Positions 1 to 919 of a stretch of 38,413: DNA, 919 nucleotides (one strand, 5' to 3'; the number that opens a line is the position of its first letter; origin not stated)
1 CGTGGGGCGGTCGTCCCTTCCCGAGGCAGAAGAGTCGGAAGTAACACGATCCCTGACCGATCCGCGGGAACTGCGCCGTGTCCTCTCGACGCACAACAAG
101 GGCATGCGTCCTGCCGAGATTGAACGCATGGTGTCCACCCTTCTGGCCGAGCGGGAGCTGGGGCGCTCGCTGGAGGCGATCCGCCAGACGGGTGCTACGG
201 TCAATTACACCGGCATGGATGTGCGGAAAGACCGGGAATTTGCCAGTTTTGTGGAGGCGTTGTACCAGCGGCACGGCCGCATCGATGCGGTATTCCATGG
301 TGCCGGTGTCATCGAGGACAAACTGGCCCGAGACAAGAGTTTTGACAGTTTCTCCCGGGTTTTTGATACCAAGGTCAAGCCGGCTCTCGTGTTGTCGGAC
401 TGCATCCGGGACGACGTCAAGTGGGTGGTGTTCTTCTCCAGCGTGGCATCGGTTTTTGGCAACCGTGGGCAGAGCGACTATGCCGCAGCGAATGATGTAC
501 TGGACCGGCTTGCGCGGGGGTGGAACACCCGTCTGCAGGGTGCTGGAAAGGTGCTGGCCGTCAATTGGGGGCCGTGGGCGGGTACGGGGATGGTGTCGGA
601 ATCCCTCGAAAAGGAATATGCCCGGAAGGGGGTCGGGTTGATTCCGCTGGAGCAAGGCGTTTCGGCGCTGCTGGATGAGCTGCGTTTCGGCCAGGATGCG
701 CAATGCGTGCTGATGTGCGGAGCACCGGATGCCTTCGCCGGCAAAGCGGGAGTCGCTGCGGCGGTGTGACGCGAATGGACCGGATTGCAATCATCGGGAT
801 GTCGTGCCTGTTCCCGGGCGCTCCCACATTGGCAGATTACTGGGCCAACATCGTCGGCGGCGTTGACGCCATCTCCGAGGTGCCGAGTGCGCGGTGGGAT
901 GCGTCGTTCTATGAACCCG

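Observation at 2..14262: Orphan PKS + glycosyltransferase + condensation-like acyltransferase operon with a built-in envelope exporter: candidate undescribed lipid/glycolipid biosynthesis-and-export system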

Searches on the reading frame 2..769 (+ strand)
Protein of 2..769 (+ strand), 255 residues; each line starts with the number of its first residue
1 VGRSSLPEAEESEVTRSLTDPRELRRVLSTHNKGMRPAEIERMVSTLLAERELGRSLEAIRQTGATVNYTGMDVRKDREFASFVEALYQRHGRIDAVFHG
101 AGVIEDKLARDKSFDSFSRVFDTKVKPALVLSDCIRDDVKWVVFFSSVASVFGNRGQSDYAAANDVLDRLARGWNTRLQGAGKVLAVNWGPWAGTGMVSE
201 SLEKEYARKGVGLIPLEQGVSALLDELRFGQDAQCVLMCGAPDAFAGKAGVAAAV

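Call 4: search_protein_families(library=pfam, proteins=[window:2-769:+], max_evalue=0.01)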
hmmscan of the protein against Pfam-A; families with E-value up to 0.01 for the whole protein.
window:2-769:+ (255 aa): 3 families
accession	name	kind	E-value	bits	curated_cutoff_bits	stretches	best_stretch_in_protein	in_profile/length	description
PF08659.16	KR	-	2.7e-30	106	22.6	1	55-193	43-179/180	KR domain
PF00106.31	adh_short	-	1.5e-12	47.9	26.6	1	50-203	34-192/195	short chain dehydrogenase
PF13561.12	adh_short_C2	-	1.6e-08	34.8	27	1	45-191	25-175/236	Enoyl-(Acyl carrier protein) reductase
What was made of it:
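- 2..769 (+): 3' end of gene 1 (KR domain). The full protein in 98.5%-identical sibling contigs is 2380 aa: degenerate NMO-like region, NMO-type enoyl reductase, KS, AT, two ACPs, KR. Pfam KR, E 2.7e-30 (call 4).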

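Call 5: search_protein_families(library=ncbifam, proteins=[window:2-769:+], max_evalue=0.01)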
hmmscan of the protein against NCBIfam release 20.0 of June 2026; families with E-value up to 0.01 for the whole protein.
window:2-769:+ (255 aa): 99 families (the best 25 are shown)
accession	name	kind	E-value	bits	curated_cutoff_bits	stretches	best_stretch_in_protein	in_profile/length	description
TIGR02813.1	omega_3_PfaA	subfamily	3.3e-42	143.5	1010.1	1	26-235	2056-2262/2582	polyketide-type polyunsaturated fatty acid synthase PfaA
NF045894.1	PKS_plus_SDR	equivalog_domain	1.5e-31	109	1740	1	58-236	1203-1378/1515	type I polyketide synthase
NF041183.1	Pks2_ls1_myc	equivalog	2.4e-14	51.2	2400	1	56-204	1793-1940/2086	sulfolipid-1 biosynthesis phthioceranic/hydroxyphthioceranic acid synthase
TIGR01830.1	3oxo_ACP_reduc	equivalog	1.5e-12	47.8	297.75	1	49-182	32-170/239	3-oxoacyl-[acyl-carrier-protein] reductase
TIGR03971.1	SDR_subfam_1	subfamily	4.4e-11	42.6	300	1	46-178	45-183/271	mycofactocin-coupled SDR family oxidoreductase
NF009466.0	PRK12826.1-2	subfamily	7.6e-11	41.9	222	1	51-203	39-197/248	3-oxoacyl-ACP reductase FabG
NF037940.1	PKS_MbtD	equivalog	1.4e-10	39.9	1150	1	58-225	694-858/978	mycobactin polyketide synthase MbtD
NF004200.0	PRK05653.1-5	equivalog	1.9e-10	40.7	273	1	55-178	42-171/242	3-oxoacyl-ACP reductase FabG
NF004197.0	PRK05653.1-1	equivalog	2.2e-10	40.6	332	1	56-173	47-169/249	3-oxoacyl-ACP reductase FabG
NF006110.0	PRK08261.1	equivalog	2.6e-10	39.8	410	1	71-167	266-367/454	3-oxoacyl-ACP reductase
NF037941.1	PKS_NbtC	equivalog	3.1e-10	38.7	1150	1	52-206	718-869/1027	nocobactin polyketide synthase NbtC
NF004199.0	PRK05653.1-4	equivalog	5.2e-10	39.3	301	1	58-172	48-167/247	3-oxoacyl-ACP reductase FabG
NF006384.0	PRK08628.1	equivalog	5.5e-09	35.7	307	1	55-180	45-173/258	SDR family oxidoreductase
NF052481.1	FucosDh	equivalog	7.5e-09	35.3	300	1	51-181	40-174/257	L-fucose dehydrogenase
NF005893.0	PRK07856.1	equivalog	1.6e-08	34.2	255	1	62-176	46-166/255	SDR family oxidoreductase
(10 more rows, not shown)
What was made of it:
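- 2..769 (+): Best NCBIfam match is the PfaA KR region (call 5).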
